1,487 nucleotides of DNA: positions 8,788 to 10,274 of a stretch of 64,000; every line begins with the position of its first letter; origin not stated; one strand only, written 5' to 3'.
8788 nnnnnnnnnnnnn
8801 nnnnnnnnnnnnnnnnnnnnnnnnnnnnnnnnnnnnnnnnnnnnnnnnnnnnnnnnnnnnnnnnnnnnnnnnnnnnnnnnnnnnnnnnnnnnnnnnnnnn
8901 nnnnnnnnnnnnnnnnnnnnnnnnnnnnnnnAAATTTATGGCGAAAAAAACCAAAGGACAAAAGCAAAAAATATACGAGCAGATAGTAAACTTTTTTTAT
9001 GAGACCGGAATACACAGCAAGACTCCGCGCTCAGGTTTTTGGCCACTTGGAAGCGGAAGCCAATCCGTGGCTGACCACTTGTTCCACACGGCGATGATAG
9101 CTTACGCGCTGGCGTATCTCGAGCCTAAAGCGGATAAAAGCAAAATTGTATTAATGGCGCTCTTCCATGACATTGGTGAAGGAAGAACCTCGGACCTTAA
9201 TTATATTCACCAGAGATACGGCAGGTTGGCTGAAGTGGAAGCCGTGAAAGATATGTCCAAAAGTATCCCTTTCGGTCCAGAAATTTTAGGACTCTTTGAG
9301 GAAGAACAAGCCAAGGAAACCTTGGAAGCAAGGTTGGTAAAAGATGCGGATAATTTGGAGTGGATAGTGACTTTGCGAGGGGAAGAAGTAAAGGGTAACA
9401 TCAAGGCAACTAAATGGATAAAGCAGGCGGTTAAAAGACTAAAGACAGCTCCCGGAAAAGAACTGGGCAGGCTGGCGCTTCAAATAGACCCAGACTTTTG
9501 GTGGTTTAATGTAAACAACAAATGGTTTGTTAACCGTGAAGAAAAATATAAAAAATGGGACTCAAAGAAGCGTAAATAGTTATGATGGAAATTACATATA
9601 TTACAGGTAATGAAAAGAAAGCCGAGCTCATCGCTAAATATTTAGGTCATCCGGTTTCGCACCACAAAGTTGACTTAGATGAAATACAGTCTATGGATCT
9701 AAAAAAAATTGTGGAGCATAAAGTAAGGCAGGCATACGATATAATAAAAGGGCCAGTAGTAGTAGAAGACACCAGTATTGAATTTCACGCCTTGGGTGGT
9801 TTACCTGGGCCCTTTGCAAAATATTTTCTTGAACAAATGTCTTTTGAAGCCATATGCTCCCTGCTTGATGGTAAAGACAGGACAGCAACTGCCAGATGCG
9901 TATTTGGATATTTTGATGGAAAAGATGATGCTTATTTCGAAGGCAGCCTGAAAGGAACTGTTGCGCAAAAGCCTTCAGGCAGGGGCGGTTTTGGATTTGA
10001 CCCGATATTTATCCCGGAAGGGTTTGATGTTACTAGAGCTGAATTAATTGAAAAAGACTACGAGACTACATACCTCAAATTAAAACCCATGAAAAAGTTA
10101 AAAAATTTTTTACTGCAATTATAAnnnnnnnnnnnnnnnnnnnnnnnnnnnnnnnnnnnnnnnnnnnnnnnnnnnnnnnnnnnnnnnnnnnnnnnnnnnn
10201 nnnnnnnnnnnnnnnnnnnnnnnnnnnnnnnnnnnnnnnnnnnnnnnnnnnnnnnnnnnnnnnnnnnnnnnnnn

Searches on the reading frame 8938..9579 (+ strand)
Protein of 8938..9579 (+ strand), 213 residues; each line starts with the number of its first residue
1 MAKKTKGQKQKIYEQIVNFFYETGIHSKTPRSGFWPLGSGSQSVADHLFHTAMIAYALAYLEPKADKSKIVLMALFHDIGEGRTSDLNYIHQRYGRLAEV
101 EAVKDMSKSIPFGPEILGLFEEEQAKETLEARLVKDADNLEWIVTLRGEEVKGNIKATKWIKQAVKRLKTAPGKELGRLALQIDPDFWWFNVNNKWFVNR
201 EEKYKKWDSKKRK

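Call 14: search_protein_families(library=pfam, proteins=[window:8938-9579:+], max_evalue=0.001)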
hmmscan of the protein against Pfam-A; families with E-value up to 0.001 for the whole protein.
window:8938-9579:+ (213 aa): 3 families
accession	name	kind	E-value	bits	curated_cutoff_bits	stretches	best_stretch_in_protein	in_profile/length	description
PF13023.12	HD_3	-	6.7e-21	75.3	22.5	1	29-171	7-156/165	HD domain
PF01966.28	HD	-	5.3e-11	43.3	22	1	44-141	1-114/116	HD domain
PF12917.13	YfbR-like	-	8e-11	42.4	25.9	1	41-172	23-167/182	5'-deoxynucleotidase YfbR-like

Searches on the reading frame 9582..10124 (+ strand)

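Call 14: search_protein_families(library=pfam, proteins=[window:9582-10124:+], max_evalue=0.001)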
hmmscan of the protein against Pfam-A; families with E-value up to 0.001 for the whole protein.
window:9582-10124:+ (180 aa): 1 family
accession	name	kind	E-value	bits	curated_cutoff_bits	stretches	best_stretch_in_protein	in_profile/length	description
PF01725.21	Ham1p_like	-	1.7e-33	116.5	22.5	1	4-174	1-184/186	Ham1 family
